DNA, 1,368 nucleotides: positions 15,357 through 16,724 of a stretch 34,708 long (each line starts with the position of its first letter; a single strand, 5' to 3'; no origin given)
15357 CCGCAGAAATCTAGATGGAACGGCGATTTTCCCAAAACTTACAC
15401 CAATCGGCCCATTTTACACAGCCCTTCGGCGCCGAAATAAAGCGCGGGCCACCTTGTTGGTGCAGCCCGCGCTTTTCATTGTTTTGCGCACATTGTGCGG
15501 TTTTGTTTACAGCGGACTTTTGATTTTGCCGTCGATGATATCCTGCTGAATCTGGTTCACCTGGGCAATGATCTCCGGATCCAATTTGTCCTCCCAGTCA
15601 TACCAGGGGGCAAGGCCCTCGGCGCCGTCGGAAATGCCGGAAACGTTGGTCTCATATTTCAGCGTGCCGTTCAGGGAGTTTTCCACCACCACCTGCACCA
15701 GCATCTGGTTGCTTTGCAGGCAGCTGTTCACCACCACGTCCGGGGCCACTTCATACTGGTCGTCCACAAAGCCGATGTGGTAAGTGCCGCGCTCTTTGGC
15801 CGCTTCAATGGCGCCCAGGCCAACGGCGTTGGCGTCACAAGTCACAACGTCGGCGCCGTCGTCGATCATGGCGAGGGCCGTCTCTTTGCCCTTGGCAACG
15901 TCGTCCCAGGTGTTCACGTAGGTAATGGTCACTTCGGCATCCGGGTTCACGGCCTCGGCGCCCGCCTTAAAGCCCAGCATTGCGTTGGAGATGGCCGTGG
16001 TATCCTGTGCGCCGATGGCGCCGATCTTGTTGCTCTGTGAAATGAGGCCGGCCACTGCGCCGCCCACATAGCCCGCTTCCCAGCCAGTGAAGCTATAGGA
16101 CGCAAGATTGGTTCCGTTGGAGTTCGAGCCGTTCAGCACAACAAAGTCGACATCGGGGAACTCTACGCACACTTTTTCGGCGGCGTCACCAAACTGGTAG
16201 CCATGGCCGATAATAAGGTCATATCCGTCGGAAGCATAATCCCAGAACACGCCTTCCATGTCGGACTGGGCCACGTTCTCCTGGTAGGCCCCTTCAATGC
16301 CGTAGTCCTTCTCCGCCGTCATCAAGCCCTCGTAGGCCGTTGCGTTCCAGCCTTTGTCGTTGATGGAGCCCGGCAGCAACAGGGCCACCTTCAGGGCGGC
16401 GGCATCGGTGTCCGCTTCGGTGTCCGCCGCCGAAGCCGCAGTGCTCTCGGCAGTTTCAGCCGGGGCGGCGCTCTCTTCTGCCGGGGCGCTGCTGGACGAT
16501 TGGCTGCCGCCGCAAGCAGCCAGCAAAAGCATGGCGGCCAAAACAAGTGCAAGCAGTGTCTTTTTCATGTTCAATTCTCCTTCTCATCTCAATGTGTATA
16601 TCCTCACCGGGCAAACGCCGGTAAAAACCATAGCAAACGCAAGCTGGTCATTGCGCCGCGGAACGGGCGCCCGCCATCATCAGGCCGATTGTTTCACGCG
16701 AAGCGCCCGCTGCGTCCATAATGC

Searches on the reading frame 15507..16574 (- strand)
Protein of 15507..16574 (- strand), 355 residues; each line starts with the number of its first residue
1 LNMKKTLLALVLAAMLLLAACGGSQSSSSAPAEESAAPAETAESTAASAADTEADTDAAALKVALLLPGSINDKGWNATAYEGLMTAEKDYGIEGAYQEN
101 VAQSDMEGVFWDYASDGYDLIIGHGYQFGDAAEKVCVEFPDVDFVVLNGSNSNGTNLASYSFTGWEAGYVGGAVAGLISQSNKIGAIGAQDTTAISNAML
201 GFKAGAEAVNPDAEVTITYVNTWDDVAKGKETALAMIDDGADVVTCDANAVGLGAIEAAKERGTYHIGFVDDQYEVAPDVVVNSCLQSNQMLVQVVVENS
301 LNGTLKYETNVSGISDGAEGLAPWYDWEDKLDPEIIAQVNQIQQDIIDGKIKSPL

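Call 3: search_protein_families(library=pfam, proteins=[window:15507-16574:-])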
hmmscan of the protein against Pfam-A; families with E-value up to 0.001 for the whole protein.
window:15507-16574:- (355 aa): 1 family
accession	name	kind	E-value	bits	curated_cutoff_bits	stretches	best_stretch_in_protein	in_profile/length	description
PF02608.20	Bmp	-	1.4e-68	231.6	24.1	1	61-354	2-298/301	ABC transporter substrate-binding protein PnrA-like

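Call 10: search_protein_families(library=ncbifam, proteins=[window:15507-16574:-], max_evalue=0.001)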
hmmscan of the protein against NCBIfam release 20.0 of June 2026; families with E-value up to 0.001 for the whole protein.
window:15507-16574:- (355 aa): 4 families
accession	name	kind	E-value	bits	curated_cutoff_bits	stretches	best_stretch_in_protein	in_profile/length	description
NF047927.1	ABC_BMP_B6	equivalog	4.1e-29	101.8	400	1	62-353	4-299/314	putative B6 ABC transporter substrate-binding protein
NF045774.1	cytochro_C551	exception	2e-05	24.5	118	1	3-43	1-43/110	cytochrome c551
NF058647.1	lipo_LytA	equivalog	0.00022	21.4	110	0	3-43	1-40/107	acidic lipoprotein LytA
NF058595.1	invert_tail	domain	0.00028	21.2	37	1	7-46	58-95/113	lipo-invert putative C-terminal anchoring domain-containing protein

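Call 46: find_homologous_proteins(query=window:15507-16568:-)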
Query window:15507-16568:- (353 aa): 858 proteins with E <= 0.001 among 8000 candidates; the best 120 are listed.
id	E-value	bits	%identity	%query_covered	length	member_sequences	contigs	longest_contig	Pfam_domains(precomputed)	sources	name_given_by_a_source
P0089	1.3e-225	766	100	100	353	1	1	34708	PF02608.21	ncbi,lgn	-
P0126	2.0e-181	621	80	100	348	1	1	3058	PF02608.21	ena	-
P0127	8.9e-179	612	77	100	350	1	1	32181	PF02608.21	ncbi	-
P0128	5.7e-174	596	76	100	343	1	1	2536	PF02608.21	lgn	-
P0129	7.5e-174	596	82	84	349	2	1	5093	PF02608.21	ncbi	-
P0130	2.5e-168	578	73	100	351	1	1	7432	PF02608.21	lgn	-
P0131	6.2e-162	557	76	91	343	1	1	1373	PF02608.21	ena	-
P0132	1.3e-157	543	71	100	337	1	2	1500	PF02608.21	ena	-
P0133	2.3e-131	456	62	99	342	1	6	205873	PF02608.21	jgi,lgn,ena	-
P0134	7.3e-130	451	61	99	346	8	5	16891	PF02608.21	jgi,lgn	jgi:basic membrane protein A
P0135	1.2e-127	444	62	94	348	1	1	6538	PF02608.21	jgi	jgi:basic membrane protein A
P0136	5.1e-126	439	60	99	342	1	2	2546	PF02608.21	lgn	-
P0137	9.3e-125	435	61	94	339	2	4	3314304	PF02608.21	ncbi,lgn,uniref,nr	ncbi:BMP family protein [Zhaonella formicivorans]|uniref:BMP family protein n=1 Tax=Zhaonella formic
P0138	9.7e-119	415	66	82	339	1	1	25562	PF02608.21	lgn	-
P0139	1.1e-113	398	61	89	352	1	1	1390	PF02608.21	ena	-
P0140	1.3e-110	388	58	87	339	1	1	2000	PF02608.21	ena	-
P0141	1.3e-108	382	56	94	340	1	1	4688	PF02608.21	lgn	-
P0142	2.1e-106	374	57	86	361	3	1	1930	PF02608.21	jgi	jgi:basic membrane protein A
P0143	8.3e-105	369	56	87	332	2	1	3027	PF02608.21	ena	-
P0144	2.5e-103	364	56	87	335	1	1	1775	PF02608.21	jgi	jgi:basic membrane protein A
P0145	8.4e-101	356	49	99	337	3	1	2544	PF02608.21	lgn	-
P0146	4.5e-100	354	57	85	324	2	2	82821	PF02608.21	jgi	jgi:basic membrane protein A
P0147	5.1e-100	353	58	82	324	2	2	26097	PF02608.21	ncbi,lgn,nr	ncbi:MAG: BMP family protein [Halanaerobiales bacterium]|nr:BMP family protein [Halanaerobiales bact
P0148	6.1e-100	353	50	99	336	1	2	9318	PF02608.21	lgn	-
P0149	6.8e-100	353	49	100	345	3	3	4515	PF02608.21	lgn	-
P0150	1.4e-99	352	48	99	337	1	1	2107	PF02608.21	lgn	-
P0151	2.1e-99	351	48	99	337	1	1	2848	PF02608.21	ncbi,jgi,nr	ncbi:MAG: putative ABC-type transport system, periplasmic component/surface lipoprotein [Clostridial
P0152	9.6e-98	346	51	97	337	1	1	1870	PF02608.21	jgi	jgi:basic membrane protein A and related proteins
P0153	1.4e-97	345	48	100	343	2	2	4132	PF02608.21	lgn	-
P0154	5.2e-95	337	48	95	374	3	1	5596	PF02608.21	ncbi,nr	ncbi:MAG TPA: BMP family ABC transporter substrate-binding protein [Clostridia bacterium]|nr:BMP fam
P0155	9.5e-84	300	48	87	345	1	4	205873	PF13407.13,PF02608.21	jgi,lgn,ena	-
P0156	8.7e-82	293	45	99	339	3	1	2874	PF02608.21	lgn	-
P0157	1.3e-81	293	49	80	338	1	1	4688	PF13407.13,PF02608.21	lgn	-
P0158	1.4e-81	293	45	99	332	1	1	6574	PF13407.13,PF02608.21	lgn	-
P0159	2.7e-80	288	48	86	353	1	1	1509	PF02608.21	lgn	-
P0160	1.9e-79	286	44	99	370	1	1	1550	PF02608.21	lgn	-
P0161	3.8e-79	285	47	85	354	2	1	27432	PF02608.21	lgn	-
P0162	4.9e-79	284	42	99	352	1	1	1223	PF02608.21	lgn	-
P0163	1.4e-78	283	47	82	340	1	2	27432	PF13407.13,PF02608.21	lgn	-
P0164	2.9e-78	282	47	82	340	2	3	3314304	PF13407.13,PF02608.21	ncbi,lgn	-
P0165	1.3e-77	280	41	98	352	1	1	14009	PF02608.21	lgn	-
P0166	8.0e-77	277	42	99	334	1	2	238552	PF02608.21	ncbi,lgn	ncbi:MAG: BMP family protein [Bacillota bacterium]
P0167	2.3e-76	276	44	90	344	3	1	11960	PF02608.21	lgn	-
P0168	3.7e-76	275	43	98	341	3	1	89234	PF02608.21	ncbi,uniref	ncbi:BMP family protein [Moorella naiadis]|uniref:BMP family protein n=1 Tax=Moorella naiadis (nom. 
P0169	4.5e-76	275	46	85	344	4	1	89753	PF13407.13,PF02608.21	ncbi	ncbi:BMP family protein [Moorellaceae bacterium AZ2]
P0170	8.6e-76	274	42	99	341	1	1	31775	PF02608.21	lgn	-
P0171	1.2e-75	273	43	99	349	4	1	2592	PF02608.21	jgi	jgi:basic membrane protein A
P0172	5.6e-75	271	44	88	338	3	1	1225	PF02608.21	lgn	-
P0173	8.5e-75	270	45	83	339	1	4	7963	PF02608.21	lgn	-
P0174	2.7e-72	262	45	88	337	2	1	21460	PF02608.21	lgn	-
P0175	6.5e-72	261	41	92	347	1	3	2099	PF02608.21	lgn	-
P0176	5.3e-71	258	42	97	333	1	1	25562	PF02608.21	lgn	-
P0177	3.2e-70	255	49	77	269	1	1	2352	PF02608.21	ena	-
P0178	5.7e-70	255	42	99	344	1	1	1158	PF02608.21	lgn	-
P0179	8.8e-70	254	40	100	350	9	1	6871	PF02608.21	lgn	-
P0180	1.2e-67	247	40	82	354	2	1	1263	PF02608.21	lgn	-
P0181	6.9e-67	244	44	91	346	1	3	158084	PF02608.21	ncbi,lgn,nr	ncbi:MAG: BMP family protein [Chloroflexi bacterium]|nr:BMP family protein [Chloroflexota bacterium]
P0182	1.3e-66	244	40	99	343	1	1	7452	PF02608.21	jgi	jgi:basic membrane protein A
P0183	2.2e-66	243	42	99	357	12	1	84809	PF02608.21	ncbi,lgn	-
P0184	3.1e-66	242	40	98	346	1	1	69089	PF02608.21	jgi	jgi:basic membrane protein A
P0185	9.9e-65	237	41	98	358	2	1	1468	PF02608.21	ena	-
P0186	2.6e-64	236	41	99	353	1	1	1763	PF02608.21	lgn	-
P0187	2.6e-63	233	43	83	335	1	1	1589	PF02608.21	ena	-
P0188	7.0e-63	231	39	99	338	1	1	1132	PF13407.13,PF02608.21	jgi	jgi:basic membrane protein A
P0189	1.1e-62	231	37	99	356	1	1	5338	PF02608.21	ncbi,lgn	-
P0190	2.5e-61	226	38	83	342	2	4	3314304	PF13407.13,PF02608.21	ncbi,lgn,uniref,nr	ncbi:BMP family protein [Zhaonella formicivorans]|uniref:BMP family protein n=1 Tax=Zhaonella formic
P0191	3.4e-61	226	36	98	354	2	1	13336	PF13407.13,PF02608.21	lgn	-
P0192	9.9e-61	224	42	82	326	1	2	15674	PF13407.13,PF02608.21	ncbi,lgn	ncbi:MAG: BMP family protein [Betaproteobacteria bacterium]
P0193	2.6e-60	223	40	84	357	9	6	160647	PF02608.21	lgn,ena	-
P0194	2.9e-60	223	42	82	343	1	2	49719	PF02608.21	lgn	-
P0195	6.5e-60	221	38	99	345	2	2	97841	PF13407.13,PF02608.21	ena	-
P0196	7.8e-60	221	41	86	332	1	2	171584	PF02608.21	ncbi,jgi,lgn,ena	jgi:basic membrane protein A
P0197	1.0e-59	221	41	84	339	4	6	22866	PF13407.13,PF02608.21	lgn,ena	-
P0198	1.2e-59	221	39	99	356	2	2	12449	PF02608.21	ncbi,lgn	-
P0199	3.3e-59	219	40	83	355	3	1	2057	PF02608.21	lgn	-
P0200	6.5e-59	218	38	98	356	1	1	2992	PF02608.21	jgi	jgi:basic membrane protein A and related proteins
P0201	8.7e-59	218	37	100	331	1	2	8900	PF13407.13,PF02608.21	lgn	-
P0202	1.2e-58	217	37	100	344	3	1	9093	PF02608.21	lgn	-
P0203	2.3e-58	216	41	83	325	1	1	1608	PF02608.21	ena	-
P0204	2.6e-58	216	40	84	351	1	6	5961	PF02608.21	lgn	-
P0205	3.3e-58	216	38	87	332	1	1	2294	PF02608.21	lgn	-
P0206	6.0e-58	215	38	84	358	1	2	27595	PF02608.21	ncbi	-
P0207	7.2e-58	215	38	95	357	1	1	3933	PF02608.21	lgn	-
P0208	1.1e-57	214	39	82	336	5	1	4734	PF02608.21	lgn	-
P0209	5.8e-57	212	41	82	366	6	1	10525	PF02608.21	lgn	-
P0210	6.1e-57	212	40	74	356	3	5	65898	PF02608.21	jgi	jgi:basic membrane protein A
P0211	7.1e-57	212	38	95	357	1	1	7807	PF02608.21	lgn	-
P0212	1.6e-56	210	42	75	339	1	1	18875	PF02608.21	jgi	jgi:basic membrane protein A and related proteins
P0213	2.3e-56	210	37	97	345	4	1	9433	PF13407.13,PF02608.21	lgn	-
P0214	2.4e-56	210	36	99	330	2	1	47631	PF02608.21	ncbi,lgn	-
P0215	7.2e-56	208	37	82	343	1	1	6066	PF02608.21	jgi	jgi:basic membrane protein A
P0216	1.7e-55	207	38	98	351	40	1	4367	PF13407.13,PF02608.21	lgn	-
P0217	1.8e-55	207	35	100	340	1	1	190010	PF02608.21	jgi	jgi:basic membrane protein A and related proteins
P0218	2.2e-55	207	36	100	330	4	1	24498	PF02608.21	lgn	-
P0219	3.2e-55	206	42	81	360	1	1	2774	PF13407.13,PF02608.21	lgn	-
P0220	2.9e-54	203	38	84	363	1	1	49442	PF02608.21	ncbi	-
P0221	4.2e-54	202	38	93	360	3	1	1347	PF02608.21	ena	-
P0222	4.3e-54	202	35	100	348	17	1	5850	PF02608.21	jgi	-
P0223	2.3e-53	200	36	99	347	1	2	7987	PF02608.21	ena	-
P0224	8.7e-53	198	38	86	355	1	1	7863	PF02608.21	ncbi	-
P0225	1.3e-52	198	36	99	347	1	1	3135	PF02608.21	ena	-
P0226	1.4e-52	197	36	99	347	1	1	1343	PF02608.21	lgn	-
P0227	1.7e-52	197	39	80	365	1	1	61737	PF02608.21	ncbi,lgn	ncbi:MAG: BMP family protein [Bacillota bacterium]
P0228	3.9e-52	196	36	99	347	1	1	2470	PF02608.21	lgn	-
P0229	9.9e-52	195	36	99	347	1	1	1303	PF02608.21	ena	-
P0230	9.7e-51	191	36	81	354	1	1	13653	PF02608.21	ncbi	-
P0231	1.2e-50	191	36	99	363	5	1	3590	PF02608.21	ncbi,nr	ncbi:MAG TPA: BMP family ABC transporter substrate-binding protein [Clostridiales bacterium]|nr:BMP 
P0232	1.4e-50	191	38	98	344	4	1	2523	PF02608.21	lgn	-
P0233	1.4e-49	188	38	86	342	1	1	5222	PF02608.21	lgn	-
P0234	2.1e-49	187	35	89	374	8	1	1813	PF02608.21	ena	-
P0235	1.2e-48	184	34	84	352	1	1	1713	PF02608.21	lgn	-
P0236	1.7e-48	184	33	99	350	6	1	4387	PF13407.13,PF02608.21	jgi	jgi:basic membrane protein A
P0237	1.9e-48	184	35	82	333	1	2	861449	PF02608.21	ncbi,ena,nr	ncbi:MAG: hypothetical protein FD141_584 [Fusobacteria bacterium]|nr:MAG: hypothetical protein FD141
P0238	1.1e-47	181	36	83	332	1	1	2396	PF02608.21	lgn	-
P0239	1.1e-47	181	36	83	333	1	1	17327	PF02608.21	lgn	-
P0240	1.7e-47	181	33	90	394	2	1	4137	PF02608.21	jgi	jgi:basic membrane protein A and related proteins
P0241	1.9e-47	181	35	83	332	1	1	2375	PF02608.21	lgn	-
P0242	3.6e-47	180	40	64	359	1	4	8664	PF02608.21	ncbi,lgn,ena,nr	nr:BMP family protein [uncultured Dysosmobacter sp.]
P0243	1.0e-46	178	35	85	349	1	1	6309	PF02608.21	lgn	-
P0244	4.1e-46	176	34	83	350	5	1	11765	PF13407.13,PF02608.21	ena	-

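Call 47: find_encoding_contigs(protein=P0127, flank=10000, max_places=1)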
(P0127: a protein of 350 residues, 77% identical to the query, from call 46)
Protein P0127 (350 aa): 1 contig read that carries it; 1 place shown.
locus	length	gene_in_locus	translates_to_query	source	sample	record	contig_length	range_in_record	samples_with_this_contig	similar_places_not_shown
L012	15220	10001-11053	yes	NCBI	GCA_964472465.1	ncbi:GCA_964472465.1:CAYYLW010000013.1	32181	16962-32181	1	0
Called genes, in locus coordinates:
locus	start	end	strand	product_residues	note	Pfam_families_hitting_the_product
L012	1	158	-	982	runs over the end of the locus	-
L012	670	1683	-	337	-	PF02608:Bmp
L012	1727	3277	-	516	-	PF00072:Response_reg, PF00165:HTH_AraC (weak), PF12833:HTH_18, PF00165:HTH_AraC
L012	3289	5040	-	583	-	PF00672:HAMP, PF06580:His_kinase, PF02518:HATPase_c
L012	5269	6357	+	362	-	PF00532:Peripla_BP_1 (weak), PF13407:Peripla_BP_4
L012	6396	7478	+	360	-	PF02653:BPD_transp_2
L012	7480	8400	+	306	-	PF02653:BPD_transp_2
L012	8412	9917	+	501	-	PF00005:ABC_tran, PF13304:AAA_21 (faint), PF00005:ABC_tran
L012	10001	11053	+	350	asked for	PF02608:Bmp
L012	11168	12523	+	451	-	PF01979:Amidohydro_1, PF07969:Amidohydro_3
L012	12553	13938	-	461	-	-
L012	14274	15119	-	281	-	-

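Call 48: find_encoding_contigs(protein=P0137, flank=10000, max_places=1)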
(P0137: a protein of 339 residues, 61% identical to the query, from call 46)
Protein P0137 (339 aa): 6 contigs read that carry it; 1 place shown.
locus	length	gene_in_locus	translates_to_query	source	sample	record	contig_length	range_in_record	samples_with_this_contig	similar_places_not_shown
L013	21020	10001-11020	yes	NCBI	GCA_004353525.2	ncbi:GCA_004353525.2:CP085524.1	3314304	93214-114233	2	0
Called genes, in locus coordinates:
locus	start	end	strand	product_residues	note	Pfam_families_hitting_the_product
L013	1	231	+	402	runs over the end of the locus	PF01546:Peptidase_M20, PF07687:M20_dimer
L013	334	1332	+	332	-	PF02729:OTCace_N, PF00185:OTCace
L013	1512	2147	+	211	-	PF02525:Flavodoxin_2 (weak), PF03358:FMN_red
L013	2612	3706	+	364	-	PF02653:BPD_transp_2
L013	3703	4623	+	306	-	PF02653:BPD_transp_2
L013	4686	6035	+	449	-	PF07969:Amidohydro_3 (weak), PF01979:Amidohydro_1, PF07969:Amidohydro_3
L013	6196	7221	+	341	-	PF02608:Bmp, PF13407:Peripla_BP_4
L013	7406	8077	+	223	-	PF03358:FMN_red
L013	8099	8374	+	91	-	PF02597:ThiS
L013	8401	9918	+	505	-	PF00005:ABC_tran, PF13304:AAA_21 (faint), PF00005:ABC_tran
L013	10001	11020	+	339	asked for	PF02608:Bmp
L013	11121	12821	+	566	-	PF02730:AFOR_N, PF01314:AFOR_C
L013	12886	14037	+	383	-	PF00465:Fe-ADH, PF13685:Fe-ADH_2, PF25137:ADH_Fe_C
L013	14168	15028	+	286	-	PF01418:HTH_6, PF13580:SIS_2 (faint), PF01380:SIS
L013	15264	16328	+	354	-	PF02608:Bmp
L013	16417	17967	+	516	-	PF00005:ABC_tran, PF13304:AAA_21 (faint), PF00005:ABC_tran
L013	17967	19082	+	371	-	PF02653:BPD_transp_2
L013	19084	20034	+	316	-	PF02653:BPD_transp_2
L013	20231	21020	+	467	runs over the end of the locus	PF22039:HUTI_composite_bact, PF01979:Amidohydro_1, PF07969:Amidohydro_3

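Call 58: search_solved_structures(query=window:15507-16568:-, max_evalue=0.001)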
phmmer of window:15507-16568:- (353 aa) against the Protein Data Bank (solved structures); distinct sequences matched with E-value up to 0.001: 15.
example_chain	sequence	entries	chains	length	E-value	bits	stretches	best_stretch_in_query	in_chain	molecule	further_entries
7x0r_A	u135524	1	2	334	8.9e-38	133.8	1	49-352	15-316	Lbp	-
9q1u_A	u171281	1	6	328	9.7e-31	110.7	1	59-300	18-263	Basic membrane protein A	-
2hqb_A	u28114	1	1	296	4.9e-30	108.4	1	61-319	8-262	Transcriptional activator of comK gene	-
6pi5_A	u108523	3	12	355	4.6e-27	98.6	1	58-349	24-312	Atrazine periplasmic binding protein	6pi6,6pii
3s99_A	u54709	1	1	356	1.2e-26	97.3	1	58-329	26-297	Basic membrane lipoprotein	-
6shu_A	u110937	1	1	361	1.3e-25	93.8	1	34-352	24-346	Basic membrane protein D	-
4p98_A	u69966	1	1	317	1.7e-23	86.9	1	47-262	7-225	Extracellular solute-binding protein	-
6yab_DDD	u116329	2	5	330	2.6e-22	83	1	66-259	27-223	Lipoprotein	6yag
6y9u_A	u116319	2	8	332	3.4e-22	82.6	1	66-259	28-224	Lipoprotein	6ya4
6yab_AAA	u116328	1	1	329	3.4e-22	82.6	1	66-259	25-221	Lipoprotein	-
6ya3_C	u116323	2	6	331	3.5e-22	82.6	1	66-259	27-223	Lipoprotein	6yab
4iil_A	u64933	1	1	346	6.1e-18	68.6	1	55-303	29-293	Membrane lipoprotein TpN38(b)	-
4pev_A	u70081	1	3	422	3e-16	63.1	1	21-343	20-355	Membrane lipoprotein family protein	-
2fqw_A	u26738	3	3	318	1e-14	58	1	66-346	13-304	Membrane lipoprotein tmpC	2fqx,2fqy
4ycs_A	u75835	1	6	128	7.1e-07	32.3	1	60-175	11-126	Uncharacterized protein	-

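Call 59: search_protein_families(library=ncbifam, proteins=[L012:11168-12523:+, L013:4686-6035:+, L012:670-1683:-], max_evalue=0.00001)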
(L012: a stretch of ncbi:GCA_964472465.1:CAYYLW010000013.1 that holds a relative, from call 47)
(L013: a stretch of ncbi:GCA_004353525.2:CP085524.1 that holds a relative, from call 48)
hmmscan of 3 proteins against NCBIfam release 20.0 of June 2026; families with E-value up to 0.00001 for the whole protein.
L012:11168-12523:+ (451 aa): 37 families (the best 25 are shown)
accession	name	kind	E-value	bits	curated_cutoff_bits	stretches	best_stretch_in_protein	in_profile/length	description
NF005557.0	PRK07228.1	equivalog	1.7e-104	350.1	522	1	6-446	7-441/445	5'-deoxyadenosine deaminase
NF006549.0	PRK09045.1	equivalog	1.1e-97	327.5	540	1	8-445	16-442/444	TRZ/ATZ family hydrolase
NF004701.0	PRK06038.1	equivalog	1.3e-95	320.6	609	1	7-446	11-430/432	N-ethylammeline chlorohydrolase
NF006252.0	PRK08393.1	equivalog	3.1e-85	286.7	617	1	22-440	21-421/424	N-ethylammeline chlorohydrolase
NF006055.0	PRK08203.1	equivalog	3.7e-76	256.5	532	1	5-446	10-454/455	8-oxoguanine deaminase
NF005211.0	PRK06687.1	equivalog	1.8e-66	224.7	703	1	1-423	1-414/419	TRZ/ATZ family protein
NF006056.0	PRK08204.1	subfamily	2.1e-66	224.6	391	1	7-447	10-445/449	hypothetical protein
NF004995.0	PRK06380.1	subfamily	1.1e-62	212.4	567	1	6-429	7-410/418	metal-dependent hydrolase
NF012037.0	PRK15493.1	equivalog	1e-61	209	779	1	7-436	8-427/435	bifunctional S-methyl-5'-thioadenosine deaminase/S-adenosylhomocysteine deaminase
NF005540.0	PRK07203.1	equivalog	9e-58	195.9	444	1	4-445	4-441/444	putative aminohydrolase SsnA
TIGR03314.1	Se_ssnA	subfamily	2e-55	188.4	455.5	1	5-441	4-436/441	putative selenium metabolism protein SsnA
NF009059.0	PRK12393.1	equivalog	1.6e-53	182.1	543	1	47-444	49-457/460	amidohydrolase family protein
TIGR02967.1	guan_deamin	equivalog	1.4e-51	175.8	375.4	1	17-386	2-365/401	guanine deaminase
NF004801.0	PRK06151.1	subfamily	7.9e-49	166.8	416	1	10-442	13-462/491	chlorohydrolase family protein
NF006679.0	PRK09228.1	subfamily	1e-47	162.9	351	1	13-387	23-391/433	guanine deaminase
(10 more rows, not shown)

L013:4686-6035:+ (449 aa): 50 families (the best 25 are shown)
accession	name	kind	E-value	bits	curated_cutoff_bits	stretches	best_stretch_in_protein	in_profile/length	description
NF004701.0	PRK06038.1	equivalog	9.4e-122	406.8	609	1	2-437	5-421/432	N-ethylammeline chlorohydrolase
NF005557.0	PRK07228.1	equivalog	4e-121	404.8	522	1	2-445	2-440/445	5'-deoxyadenosine deaminase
NF006252.0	PRK08393.1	equivalog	3.4e-104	349.2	617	1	1-439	1-420/424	N-ethylammeline chlorohydrolase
NF006055.0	PRK08203.1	equivalog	2.4e-92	309.9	532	1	4-442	8-450/455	8-oxoguanine deaminase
NF006549.0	PRK09045.1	equivalog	1.1e-90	304.4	540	1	2-436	9-433/444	TRZ/ATZ family hydrolase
NF006056.0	PRK08204.1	subfamily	2.3e-76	257.4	391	1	3-442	5-440/449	hypothetical protein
NF009059.0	PRK12393.1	equivalog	1.2e-74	251.7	543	1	4-443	8-456/460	amidohydrolase family protein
NF012037.0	PRK15493.1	equivalog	1.7e-70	238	779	1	2-436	2-427/435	bifunctional S-methyl-5'-thioadenosine deaminase/S-adenosylhomocysteine deaminase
NF005540.0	PRK07203.1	equivalog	8.7e-69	232.3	444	1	4-441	3-437/444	putative aminohydrolase SsnA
TIGR03314.1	Se_ssnA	subfamily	1.9e-68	231.3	455.5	1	4-440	2-435/441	putative selenium metabolism protein SsnA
NF004995.0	PRK06380.1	subfamily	4e-68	230.3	567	1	1-432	1-413/418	metal-dependent hydrolase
NF005211.0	PRK06687.1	equivalog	4.5e-65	220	703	1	9-427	8-418/419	TRZ/ATZ family protein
TIGR02967.1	guan_deamin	equivalog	3.2e-51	174.6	375.4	1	19-386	3-365/401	guanine deaminase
NF004801.0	PRK06151.1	subfamily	6.3e-50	170.4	416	1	178-444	193-464/491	chlorohydrolase family protein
NF006679.0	PRK09228.1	subfamily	1.3e-48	165.8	351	1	14-386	23-390/433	guanine deaminase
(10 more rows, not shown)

L012:670-1683:- (337 aa): 1 family
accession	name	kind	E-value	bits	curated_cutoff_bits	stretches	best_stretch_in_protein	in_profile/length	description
NF047927.1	ABC_BMP_B6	equivalog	1.3e-15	57.4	400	1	58-245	14-203/314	putative B6 ABC transporter substrate-binding protein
